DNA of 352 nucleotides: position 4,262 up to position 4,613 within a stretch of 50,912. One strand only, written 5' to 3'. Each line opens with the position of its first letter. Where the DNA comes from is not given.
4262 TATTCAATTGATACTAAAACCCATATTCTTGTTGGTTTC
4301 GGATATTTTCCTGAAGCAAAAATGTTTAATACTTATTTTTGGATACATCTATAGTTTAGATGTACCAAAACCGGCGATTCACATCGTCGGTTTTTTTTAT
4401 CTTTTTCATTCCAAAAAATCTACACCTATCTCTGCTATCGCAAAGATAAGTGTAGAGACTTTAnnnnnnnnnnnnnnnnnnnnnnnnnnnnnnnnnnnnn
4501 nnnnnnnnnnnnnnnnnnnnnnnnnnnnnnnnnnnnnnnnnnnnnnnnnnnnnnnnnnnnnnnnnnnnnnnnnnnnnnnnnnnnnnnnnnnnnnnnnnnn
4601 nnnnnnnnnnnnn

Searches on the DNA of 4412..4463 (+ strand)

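Call 81: build_rna_model(alignment_id=A3, structure=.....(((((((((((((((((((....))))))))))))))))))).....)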
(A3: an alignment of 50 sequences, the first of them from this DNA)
Model R1 built from alignment A3 (50 sequences, 52 columns); structure: as given.
model positions 52; base pairs 19; branch points 0; effective number of sequences 50; information 0.989 bits per position. Calibrated on 0.2 Mb of random sequence (short: E-values are rough).
structure used (alignment columns):
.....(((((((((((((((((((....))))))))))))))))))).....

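Call 82: search_with_rna_model(model_id=R1, source=window, filters=off, max_evalue=1)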
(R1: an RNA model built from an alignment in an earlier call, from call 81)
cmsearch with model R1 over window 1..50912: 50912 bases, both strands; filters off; matches with E-value up to 1: 47.
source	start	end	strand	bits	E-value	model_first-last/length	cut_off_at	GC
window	42255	42306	+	68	4.9e-17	1-52/52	no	0.42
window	38053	38104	+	66.9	1.1e-16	1-52/52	no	0.42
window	42255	42306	-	66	2e-16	1-52/52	no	0.42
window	38053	38104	-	64.8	4.4e-16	1-52/52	no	0.42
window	45039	45090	+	63.1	1.5e-15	1-52/52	no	0.42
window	45039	45090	-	61.2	5.2e-15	1-52/52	no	0.42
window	41458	41509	-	60.3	9.7e-15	1-52/52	no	0.37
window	5169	5220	+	60.2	1.1e-14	1-52/52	no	0.29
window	41458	41509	+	57.9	5.1e-14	1-52/52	no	0.37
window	5034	5085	-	57.6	6.6e-14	1-52/52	no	0.37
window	5169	5220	-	56.5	1.3e-13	1-52/52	no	0.29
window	5034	5085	+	54.8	4.4e-13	1-52/52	no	0.37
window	16956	17007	-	54.3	6.3e-13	1-52/52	no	0.46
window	4412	4463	+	53.7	9.1e-13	1-52/52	no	0.35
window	16956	17007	+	52.8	1.7e-12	1-52/52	no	0.46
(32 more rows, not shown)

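Call 83: search_with_rna_model(model_id=R1, sources=[L001, L004, L092, L102, L106, L107, L108, L116, L117, L120, L124, L131, L133, L134, L140, L147, L151, L154, L158, L159, L160, L161], max_evalue=0.00001)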
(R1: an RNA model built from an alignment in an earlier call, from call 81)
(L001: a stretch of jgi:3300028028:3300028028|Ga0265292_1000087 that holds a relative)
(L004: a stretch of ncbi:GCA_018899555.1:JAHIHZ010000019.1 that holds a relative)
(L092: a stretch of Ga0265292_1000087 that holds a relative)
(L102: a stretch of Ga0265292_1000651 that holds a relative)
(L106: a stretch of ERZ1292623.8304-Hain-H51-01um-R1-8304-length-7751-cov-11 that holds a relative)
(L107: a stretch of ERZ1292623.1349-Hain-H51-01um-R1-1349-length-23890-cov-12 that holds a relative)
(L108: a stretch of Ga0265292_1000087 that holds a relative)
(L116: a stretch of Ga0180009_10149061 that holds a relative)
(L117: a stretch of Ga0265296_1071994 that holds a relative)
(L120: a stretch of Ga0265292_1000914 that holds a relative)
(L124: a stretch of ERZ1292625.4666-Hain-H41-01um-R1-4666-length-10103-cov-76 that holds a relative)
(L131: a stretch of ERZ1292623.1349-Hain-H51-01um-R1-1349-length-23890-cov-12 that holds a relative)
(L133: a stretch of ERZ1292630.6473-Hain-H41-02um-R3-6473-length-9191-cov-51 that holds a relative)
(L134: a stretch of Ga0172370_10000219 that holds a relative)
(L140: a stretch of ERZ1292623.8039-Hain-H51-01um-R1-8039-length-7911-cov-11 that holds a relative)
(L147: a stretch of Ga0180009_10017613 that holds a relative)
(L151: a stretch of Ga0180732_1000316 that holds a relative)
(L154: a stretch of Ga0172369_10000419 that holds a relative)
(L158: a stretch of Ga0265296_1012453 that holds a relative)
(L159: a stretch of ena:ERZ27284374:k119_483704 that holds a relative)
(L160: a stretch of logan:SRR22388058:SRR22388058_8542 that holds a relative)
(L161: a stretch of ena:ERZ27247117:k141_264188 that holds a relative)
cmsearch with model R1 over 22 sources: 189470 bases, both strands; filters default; matches with E-value up to 0.00001: 65.
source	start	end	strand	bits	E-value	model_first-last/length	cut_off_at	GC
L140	115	166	+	67.5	2.7e-16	1-52/52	no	0.44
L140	115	166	-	67.2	3.2e-16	1-52/52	no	0.44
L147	414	465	+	64.9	1.5e-15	1-52/52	no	0.46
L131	928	979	+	64.3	2.3e-15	1-52/52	no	0.5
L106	937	988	-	63.7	3.7e-15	1-52/52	no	0.38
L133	5341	5392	+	63.7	3.7e-15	1-52/52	no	0.38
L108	3173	3224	+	63.6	3.9e-15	1-52/52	no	0.4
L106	937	988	+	63.5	4.2e-15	1-52/52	no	0.38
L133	5341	5392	-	63.5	4.2e-15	1-52/52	no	0.38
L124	22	73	-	63.4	4.3e-15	1-52/52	no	0.42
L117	317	368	-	63.4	4.4e-15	1-52/52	no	0.44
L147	414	465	-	63.2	5.2e-15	1-52/52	no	0.46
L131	928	979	-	62.3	9.1e-15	1-52/52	no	0.5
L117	317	368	+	61.2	1.9e-14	1-52/52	no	0.44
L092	10499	10550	+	61.2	2e-14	1-52/52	no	0.31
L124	22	73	+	60.9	2.4e-14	1-52/52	no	0.42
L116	37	88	-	60.8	2.6e-14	1-52/52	no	0.42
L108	3173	3224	-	60.6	3.1e-14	1-52/52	no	0.4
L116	37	88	+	60.4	3.4e-14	1-52/52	no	0.42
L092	10499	10550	-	59.9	4.8e-14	1-52/52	no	0.31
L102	324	375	+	59.5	6.6e-14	1-52/52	no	0.42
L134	5536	5587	+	59.2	7.9e-14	1-52/52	no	0.46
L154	11543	11594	-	59.2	7.9e-14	1-52/52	no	0.46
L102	324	375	-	58.4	1.3e-13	1-52/52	no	0.42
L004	9921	9972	+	58.1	1.7e-13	1-52/52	no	0.35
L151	3576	3627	+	58.1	1.7e-13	1-52/52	no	0.4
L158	1600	1651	+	57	3.5e-13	1-52/52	no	0.42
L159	6545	6596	-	56.3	5.6e-13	1-52/52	no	0.33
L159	6545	6596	+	56.2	6.1e-13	1-52/52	no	0.33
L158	1600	1651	-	56.2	6.4e-13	1-52/52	no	0.42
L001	10553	10604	+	55.9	7.6e-13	1-52/52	no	0.35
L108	2323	2374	+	55.7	8.7e-13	1-52/52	no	0.37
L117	956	1007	+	55.1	1.4e-12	1-52/52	no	0.54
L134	5536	5587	-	54.8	1.7e-12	1-52/52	no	0.46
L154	11543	11594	+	54.8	1.7e-12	1-52/52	no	0.46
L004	9921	9972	-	54.6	1.8e-12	1-52/52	no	0.35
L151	3576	3627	-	54.6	1.9e-12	1-52/52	no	0.4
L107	5612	5663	+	54.6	1.9e-12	1-52/52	no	0.52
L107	5612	5663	-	54.5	2e-12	1-52/52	no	0.52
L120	2248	2299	+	54.2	2.4e-12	1-52/52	no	0.42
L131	1019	1070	+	53.8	3.2e-12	1-52/52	no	0.37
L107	10168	10219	+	52.9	5.8e-12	1-52/52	no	0.46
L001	10553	10604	-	52.4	8.3e-12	1-52/52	no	0.35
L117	956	1007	-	52.4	8.3e-12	1-52/52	no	0.54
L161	5912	5963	-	50.4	3.5e-11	1-52/52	no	0.46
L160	6545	6596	+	50.2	3.9e-11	1-52/52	no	0.35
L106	90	141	+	50.2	4e-11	1-52/52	no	0.42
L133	6188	6239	-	50.2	4e-11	1-52/52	no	0.42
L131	1019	1070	-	50.1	4.2e-11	1-52/52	no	0.37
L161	5912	5963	+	49.9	4.8e-11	1-52/52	no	0.46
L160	5929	5980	+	48.1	1.6e-10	1-52/52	no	0.37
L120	2248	2300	-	47.9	1.9e-10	1-52/52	no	0.42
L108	2323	2374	-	47.1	3.3e-10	1-52/52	no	0.37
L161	6573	6624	+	47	3.5e-10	1-52/52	no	0.37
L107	10168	10219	-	46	6.6e-10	1-52/52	no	0.46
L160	6545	6596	-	45.3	1.1e-09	1-52/52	no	0.35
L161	6573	6624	-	45.2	1.2e-09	1-52/52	no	0.37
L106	90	141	-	44.1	2.5e-09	1-52/52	no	0.42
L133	6188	6239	+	44.1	2.5e-09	1-52/52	no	0.42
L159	5936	5987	-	43.4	4e-09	1-52/52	no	0.4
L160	5929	5980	-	43.2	4.8e-09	1-52/52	no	0.37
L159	5936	5987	+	38.1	1.6e-07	1-52/52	no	0.4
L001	9913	9964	-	37.8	1.9e-07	1-52/52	no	0.44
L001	9913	9964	+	36.4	4.9e-07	1-52/52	no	0.44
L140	306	357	-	35.8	7.4e-07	1-52/52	no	0.46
